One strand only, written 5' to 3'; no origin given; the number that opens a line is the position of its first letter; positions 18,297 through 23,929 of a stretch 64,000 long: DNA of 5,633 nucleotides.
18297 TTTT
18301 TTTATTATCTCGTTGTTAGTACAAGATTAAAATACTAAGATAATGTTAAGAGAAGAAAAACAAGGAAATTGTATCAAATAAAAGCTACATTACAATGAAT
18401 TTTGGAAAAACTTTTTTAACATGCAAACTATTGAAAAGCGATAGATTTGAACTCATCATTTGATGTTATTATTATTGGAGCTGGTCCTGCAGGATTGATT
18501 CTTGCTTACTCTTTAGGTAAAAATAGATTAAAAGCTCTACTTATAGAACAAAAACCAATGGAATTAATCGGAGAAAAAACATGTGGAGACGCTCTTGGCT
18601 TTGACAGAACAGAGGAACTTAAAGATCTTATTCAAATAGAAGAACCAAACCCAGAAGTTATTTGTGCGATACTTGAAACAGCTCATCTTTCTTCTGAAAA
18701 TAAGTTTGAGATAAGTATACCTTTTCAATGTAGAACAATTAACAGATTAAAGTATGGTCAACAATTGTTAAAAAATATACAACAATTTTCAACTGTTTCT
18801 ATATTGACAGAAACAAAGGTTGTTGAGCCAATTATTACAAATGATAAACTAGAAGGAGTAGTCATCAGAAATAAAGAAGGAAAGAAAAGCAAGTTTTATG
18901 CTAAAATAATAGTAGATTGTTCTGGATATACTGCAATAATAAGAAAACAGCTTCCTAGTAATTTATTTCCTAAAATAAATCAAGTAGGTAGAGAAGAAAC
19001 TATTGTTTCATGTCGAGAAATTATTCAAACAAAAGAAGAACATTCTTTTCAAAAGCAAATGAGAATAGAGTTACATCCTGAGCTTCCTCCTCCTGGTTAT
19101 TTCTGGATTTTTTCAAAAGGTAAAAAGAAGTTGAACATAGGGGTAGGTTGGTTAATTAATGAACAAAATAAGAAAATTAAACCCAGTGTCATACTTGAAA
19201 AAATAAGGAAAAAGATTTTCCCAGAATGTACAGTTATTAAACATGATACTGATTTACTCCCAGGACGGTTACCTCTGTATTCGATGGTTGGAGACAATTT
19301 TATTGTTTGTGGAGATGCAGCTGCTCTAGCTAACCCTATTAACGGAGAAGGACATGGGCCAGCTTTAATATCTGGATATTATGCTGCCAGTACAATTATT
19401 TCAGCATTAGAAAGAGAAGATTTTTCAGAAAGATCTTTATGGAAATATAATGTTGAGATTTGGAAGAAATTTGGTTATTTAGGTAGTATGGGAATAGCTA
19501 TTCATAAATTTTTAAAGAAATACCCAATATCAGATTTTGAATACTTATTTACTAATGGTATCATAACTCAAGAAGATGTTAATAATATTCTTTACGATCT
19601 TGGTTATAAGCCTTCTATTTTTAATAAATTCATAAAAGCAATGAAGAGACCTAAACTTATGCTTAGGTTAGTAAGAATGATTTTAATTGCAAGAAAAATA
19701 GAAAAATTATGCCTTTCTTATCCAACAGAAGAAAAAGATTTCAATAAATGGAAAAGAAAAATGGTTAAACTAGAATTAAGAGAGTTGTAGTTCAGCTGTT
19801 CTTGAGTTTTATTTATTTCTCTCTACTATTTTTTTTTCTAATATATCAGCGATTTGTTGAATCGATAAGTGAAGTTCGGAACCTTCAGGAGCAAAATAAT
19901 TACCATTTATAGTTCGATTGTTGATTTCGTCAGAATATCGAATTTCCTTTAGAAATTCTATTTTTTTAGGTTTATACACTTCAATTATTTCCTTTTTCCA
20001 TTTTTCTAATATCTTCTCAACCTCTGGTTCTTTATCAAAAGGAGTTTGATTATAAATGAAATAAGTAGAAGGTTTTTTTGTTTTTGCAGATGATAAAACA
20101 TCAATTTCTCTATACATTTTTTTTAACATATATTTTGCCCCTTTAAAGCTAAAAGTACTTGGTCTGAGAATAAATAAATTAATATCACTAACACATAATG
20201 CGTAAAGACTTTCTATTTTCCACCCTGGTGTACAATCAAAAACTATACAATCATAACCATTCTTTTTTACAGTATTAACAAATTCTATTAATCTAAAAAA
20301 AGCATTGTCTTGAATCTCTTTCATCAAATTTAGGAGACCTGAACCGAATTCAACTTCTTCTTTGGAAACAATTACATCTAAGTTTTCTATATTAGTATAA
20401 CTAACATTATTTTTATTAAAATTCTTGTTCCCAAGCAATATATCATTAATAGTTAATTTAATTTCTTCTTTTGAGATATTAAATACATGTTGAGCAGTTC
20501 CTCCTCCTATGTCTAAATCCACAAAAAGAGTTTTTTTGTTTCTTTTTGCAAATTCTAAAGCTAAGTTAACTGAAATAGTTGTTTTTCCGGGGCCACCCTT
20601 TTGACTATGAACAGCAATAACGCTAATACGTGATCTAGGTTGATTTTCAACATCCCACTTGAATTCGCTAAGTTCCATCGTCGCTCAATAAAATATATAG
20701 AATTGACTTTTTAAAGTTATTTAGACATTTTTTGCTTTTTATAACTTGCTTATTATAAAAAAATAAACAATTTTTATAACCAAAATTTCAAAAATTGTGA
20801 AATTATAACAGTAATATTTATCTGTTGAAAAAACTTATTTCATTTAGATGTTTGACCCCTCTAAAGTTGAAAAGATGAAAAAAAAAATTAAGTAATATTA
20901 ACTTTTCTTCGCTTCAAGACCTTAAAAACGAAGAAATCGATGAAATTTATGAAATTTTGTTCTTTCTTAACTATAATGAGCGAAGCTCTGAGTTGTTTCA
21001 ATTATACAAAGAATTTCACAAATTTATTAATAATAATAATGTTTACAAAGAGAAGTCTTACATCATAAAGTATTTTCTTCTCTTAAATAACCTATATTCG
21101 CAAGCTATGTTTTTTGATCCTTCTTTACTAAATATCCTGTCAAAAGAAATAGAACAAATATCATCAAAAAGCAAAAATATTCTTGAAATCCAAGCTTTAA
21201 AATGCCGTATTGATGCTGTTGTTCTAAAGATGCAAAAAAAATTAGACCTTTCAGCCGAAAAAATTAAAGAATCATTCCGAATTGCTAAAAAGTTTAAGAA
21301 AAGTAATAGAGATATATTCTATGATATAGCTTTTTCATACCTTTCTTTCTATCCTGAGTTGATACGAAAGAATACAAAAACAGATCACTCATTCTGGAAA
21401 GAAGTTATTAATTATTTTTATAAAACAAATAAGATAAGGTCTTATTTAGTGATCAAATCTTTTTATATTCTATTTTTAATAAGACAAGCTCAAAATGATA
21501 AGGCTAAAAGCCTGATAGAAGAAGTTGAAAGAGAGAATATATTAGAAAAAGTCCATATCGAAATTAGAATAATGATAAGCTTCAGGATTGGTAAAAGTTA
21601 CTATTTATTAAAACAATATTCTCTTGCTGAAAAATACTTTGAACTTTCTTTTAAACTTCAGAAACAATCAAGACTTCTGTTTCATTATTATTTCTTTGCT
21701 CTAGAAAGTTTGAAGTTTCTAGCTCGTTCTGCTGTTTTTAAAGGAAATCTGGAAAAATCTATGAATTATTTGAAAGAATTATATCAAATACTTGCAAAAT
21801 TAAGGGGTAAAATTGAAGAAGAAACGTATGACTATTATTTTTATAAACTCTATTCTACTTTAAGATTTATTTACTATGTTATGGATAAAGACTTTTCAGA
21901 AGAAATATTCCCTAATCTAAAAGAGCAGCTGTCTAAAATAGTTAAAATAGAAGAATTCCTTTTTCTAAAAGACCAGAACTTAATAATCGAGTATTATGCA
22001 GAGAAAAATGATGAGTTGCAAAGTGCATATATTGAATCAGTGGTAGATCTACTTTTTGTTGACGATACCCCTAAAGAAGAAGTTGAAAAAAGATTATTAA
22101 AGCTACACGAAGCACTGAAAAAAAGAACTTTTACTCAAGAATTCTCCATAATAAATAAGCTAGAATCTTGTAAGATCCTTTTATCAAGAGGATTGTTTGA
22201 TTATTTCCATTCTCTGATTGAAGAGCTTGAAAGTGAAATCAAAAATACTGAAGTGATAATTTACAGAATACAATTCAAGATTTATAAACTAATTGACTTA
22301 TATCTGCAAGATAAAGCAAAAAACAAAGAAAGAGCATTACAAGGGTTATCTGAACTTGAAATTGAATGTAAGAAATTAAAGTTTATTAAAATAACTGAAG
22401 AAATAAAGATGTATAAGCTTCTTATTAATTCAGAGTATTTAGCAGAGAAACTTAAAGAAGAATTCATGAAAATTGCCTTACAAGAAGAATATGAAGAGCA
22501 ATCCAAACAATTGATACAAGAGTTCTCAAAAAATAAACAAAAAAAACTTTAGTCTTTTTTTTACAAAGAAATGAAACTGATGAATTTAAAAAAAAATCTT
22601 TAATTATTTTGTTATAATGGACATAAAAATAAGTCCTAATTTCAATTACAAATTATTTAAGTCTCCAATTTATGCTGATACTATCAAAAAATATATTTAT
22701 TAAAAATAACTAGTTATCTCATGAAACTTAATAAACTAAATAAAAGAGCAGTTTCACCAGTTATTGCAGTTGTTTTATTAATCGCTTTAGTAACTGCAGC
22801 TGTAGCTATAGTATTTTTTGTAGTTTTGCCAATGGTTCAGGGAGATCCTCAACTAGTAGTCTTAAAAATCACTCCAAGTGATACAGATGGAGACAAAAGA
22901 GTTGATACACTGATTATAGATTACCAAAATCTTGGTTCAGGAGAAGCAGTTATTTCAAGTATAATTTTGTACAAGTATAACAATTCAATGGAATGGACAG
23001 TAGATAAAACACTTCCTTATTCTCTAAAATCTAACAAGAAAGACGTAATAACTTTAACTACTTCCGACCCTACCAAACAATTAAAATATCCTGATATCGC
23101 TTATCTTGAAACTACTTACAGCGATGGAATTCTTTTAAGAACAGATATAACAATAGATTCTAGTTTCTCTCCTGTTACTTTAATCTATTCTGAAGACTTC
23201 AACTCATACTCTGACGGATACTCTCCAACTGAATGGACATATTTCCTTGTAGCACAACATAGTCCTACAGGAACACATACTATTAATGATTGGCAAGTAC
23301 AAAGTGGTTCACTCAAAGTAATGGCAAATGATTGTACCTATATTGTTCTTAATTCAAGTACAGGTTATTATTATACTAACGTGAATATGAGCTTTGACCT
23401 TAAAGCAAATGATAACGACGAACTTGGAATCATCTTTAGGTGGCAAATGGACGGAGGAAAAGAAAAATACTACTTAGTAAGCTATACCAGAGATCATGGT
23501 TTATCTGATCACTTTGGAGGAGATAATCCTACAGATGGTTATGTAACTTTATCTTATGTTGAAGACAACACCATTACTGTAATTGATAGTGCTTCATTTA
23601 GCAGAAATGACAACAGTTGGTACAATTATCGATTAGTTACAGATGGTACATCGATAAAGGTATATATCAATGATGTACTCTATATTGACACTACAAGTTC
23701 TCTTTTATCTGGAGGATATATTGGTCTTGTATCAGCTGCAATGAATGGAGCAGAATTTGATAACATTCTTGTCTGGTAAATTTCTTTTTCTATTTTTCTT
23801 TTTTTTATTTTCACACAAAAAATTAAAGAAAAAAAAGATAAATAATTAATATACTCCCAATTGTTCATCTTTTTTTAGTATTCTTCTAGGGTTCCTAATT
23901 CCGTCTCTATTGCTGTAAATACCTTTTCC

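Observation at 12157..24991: Identical 25-nt promoter element upstream of a LuxC-like acyl-CoA reductase and a LuxE/PaaK-type adenylate-forming enzyme 10 kb apart: a possible split fatty-acyl reductase regulon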

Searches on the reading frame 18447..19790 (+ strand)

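Call 6: search_protein_families(library=pfam, proteins=[window:18447-19790:+])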
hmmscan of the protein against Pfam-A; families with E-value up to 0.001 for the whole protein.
window:18447-19790:+ (447 aa): 11 families
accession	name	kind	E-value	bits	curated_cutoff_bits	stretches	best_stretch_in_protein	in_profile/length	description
PF12831.13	FAD_oxidored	-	1e-09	38.6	27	1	6-164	1-149/416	FAD dependent oxidoreductase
PF01494.25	FAD_binding_3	-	1.4e-09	38.1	22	1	5-176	2-173/349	FAD binding domain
PF22578.2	GGR_cat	-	7.2e-09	35.8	27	1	192-261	8-75/88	Geranylgeranyl reductase catalytic domain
PF00890.30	FAD_binding_2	-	1.4e-06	28.2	20.4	1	6-37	1-32/414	FAD binding domain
PF01946.23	Thi4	-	1.8e-06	27.8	26.2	1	5-36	18-50/235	Thi4 family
PF01266.30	DAO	-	2.7e-06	27.6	27.9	0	6-36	1-31/353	FAD dependent oxidoreductase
PF01134.28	GIDA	-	3.1e-06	27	22.1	1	6-149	1-142/391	Glucose inhibited division protein A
PF05834.18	Lycopene_cycl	-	1e-05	25.3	23.4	1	6-160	1-140/380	Lycopene cyclase protein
PF07992.20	Pyr_redox_2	-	1.8e-05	24.7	26.1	1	5-37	1-33/291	Pyridine nucleotide-disulphide oxidoreductase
PF03486.20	HI0933_like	-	4.3e-05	23.5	50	1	6-37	2-33/244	HI0933-like protein Rossmann domain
PF13450.12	NAD_binding_8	-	0.00023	21.8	21.9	1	9-36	1-28/68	NAD(P)-binding Rossmann-like domain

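Call 7: search_protein_families(library=ncbifam, proteins=[window:18447-19790:+])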
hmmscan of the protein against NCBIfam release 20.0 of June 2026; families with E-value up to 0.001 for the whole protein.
window:18447-19790:+ (447 aa): 48 families (the best 25 are shown)
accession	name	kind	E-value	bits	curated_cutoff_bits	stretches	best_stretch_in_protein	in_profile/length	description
NF041080.1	DGGGPL_reductase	equivalog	4.6e-89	299.3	580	1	4-441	1-438/447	digeranylgeranylglycerophospholipid reductase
TIGR02032.1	GG-red-SF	subfamily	9.5e-47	160.1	158.8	1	5-317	1-297/297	geranylgeranyl reductase family protein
NF041160.1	DGGPL_Thplmales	equivalog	5.3e-21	75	780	1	4-342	3-335/396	digeranylgeranylglycerophospholipid reductase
NF041385.1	Dggglyphlred_Halo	equivalog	1.1e-18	67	700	1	1-340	1-337/405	digeranylgeranylglycerophospholipid reductase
TIGR02023.1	BchP-ChlP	subfamily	6.3e-18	64.9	343.3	1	181-343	165-322/388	geranylgeranyl diphosphate reductase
NF045655.1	MkRedMenJ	equivalog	1.9e-13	50.1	700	1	1-317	1-315/406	menaquinone reductase MenJ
NF038171.1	maturase_LodB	equivalog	2e-13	50.2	400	2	281-343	275-335/361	lysine-epsilon-oxidase maturase LodB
NF004831.0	PRK06183.1-5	equivalog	5.9e-10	38.2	546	1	4-37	8-41/568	bifunctional 3-(3-hydroxy-phenyl)propionate/3-hydroxycinnamic acid hydroxylase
NF006593.0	PRK09126.1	equivalog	2.3e-09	36.6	420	1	3-140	3-149/393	5-demethoxyubiquinol-8 5-hydroxylase UbiM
NF004780.0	PRK06126.1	subfamily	5.2e-09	34.9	445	1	4-39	8-43/552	hypothetical protein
NF008519.0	PRK11445.1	equivalog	5.5e-09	35.7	303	1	3-319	2-302/355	FAD-binding protein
NF004835.0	PRK06185.1-4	equivalog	7e-09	34.9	601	1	5-168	11-178/411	FAD-dependent oxidoreductase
NF005612.0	PRK07364.1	equivalog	1.3e-08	33.8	487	1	3-168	17-186/415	FAD-dependent hydroxylase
NF049967.1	QhpG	equivalog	3.6e-08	32.7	240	0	7-39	1-33/423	flavin-dependent monooxygenase QhpG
TIGR01988.1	Ubi-OHases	subfamily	1e-07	31.2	224.65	1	6-40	1-36/387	ubiquinone biosynthesis hydroxylase, UbiH/UbiF/VisC/COQ6 family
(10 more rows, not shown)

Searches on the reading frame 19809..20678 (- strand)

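Call 6: search_protein_families(library=pfam, proteins=[window:19809-20678:-])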
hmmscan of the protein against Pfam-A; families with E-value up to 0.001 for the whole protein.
window:19809-20678:- (289 aa): 6 families
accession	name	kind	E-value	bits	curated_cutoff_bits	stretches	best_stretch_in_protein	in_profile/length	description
PF13614.12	AAA_31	-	4.9e-29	102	27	1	19-188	2-164/177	AAA domain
PF01656.29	CbiA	-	2.7e-12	47.2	25.4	1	21-255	1-118/125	CobQ/CobB/MinD/ParA nucleotide binding domain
PF10609.15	ParA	-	2.9e-11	43.7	27.1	1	19-83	4-67/246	NUBPL iron-transfer P-loop NTPase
PF02374.21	ArsA_ATPase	-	3.4e-08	33.5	24.3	1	25-152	7-135/305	Anion-transporting ATPase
PF16575.11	CLP1_P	-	2.1e-05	24.9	26.6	0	31-69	6-44/188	mRNA cleavage and polyadenylation factor CLP1 P-loop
PF09140.17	MipZ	-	0.00017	21.4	20.7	0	20-72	2-54/262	ATPase MipZ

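Call 7: search_protein_families(library=ncbifam, proteins=[window:19809-20678:-])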
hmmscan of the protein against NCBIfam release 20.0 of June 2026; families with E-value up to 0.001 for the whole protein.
window:19809-20678:- (289 aa): 22 families
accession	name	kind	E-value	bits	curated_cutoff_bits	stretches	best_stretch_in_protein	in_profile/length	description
NF041546.1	ParA_partition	equivalog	1.3e-16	60.7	180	1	20-72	1-52/203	ParA family partition ATPase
TIGR01007.1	eps_fam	subfamily_domain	3.5e-16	59.3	108.05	1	17-151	16-137/204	polysaccharide biosynthesis tyrosine autokinase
TIGR03453.1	partition_RepA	equivalog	1.1e-14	54.1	348.45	1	14-216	100-309/387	plasmid partitioning protein RepA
TIGR01969.1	minD_arch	subfamily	1.2e-13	50.8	201.75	1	20-181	2-148/251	cell division ATPase MinD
NF041283.1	PrgP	equivalog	1.7e-13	50.6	400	1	20-189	4-171/297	ParA superfamily DNA segregation protein PrgP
TIGR01968.1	minD_bact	equivalog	1e-11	44.7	212.9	1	20-182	3-152/261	septum site-determining protein MinD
NF047398.1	AAA_KGGVGR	domain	1.7e-11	44.8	90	1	19-188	3-189/190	KGGVGR-motif variant AAA ATPase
NF041136.1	MrpORP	equivalog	6.6e-09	35.5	450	1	20-76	7-63/365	iron-sulfur cluster carrier protein MrpORP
TIGR03018.1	pepcterm_TyrKin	hypoth_equivalog_domain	3.2e-08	33.1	230.65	1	18-116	35-131/207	XrtA-associated tyrosine autokinase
NF008079.0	PRK10818.1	equivalog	3.6e-08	33.1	508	1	20-180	4-152/270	septum site-determining protein MinD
TIGR03371.1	cellulose_yhjQ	equivalog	4.6e-08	32.8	157.85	1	19-182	2-155/246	cellulose biosynthesis protein BcsQ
NF010259.0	PRK13705.1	equivalog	4.6e-08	32.4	725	1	17-181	105-274/388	plasmid-partitioning protein SopA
NF010443.0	PRK13869.1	subfamily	2.9e-07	29.6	446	1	15-177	118-287/405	plasmid-partitioning protein RepA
TIGR00345.1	GET3_arsA_TRC40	subfamily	1.2e-06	28.3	135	1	27-151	5-135/299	TRC40/GET3/ArsA family transport-energizing ATPase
NF007350.0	PRK09841.1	equivalog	1.5e-06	26.6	1248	1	20-151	533-650/726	tyrosine-protein kinase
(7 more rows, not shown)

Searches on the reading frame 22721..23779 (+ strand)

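Call 6: search_protein_families(library=pfam, proteins=[window:22721-23779:+])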
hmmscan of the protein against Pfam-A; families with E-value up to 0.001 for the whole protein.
window:22721-23779:+ (352 aa): 4 families
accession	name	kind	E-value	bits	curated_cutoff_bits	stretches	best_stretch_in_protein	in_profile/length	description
PF06439.18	3keto-disac_hyd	-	2.1e-09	38.2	26.8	1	185-349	26-184/187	3-keto-disaccharide hydrolase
PF23960.2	DUF7289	-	0.00041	20.4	27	1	9-41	1-33/238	Family of unknown function (DUF7289)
PF21708.4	Glyco_hydro_59_C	-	0.00086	19.8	27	0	286-351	106-172/175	Galactocerebrosidase, C-terminal lectin domain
PF07790.16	Pilin_N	-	0.00088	20.5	25.2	0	9-48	1-40/78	Archaeal Type IV pilin, N-terminal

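Call 7: search_protein_families(library=ncbifam, proteins=[window:22721-23779:+])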
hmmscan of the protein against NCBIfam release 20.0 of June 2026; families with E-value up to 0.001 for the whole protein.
window:22721-23779:+ (352 aa): 1 family
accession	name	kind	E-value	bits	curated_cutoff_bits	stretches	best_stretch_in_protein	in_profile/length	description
TIGR02537.2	arch_flag_Nterm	domain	0.00052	19.5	20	0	7-35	1-29/33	archaellin/type IV pilin N-terminal domain-containing protein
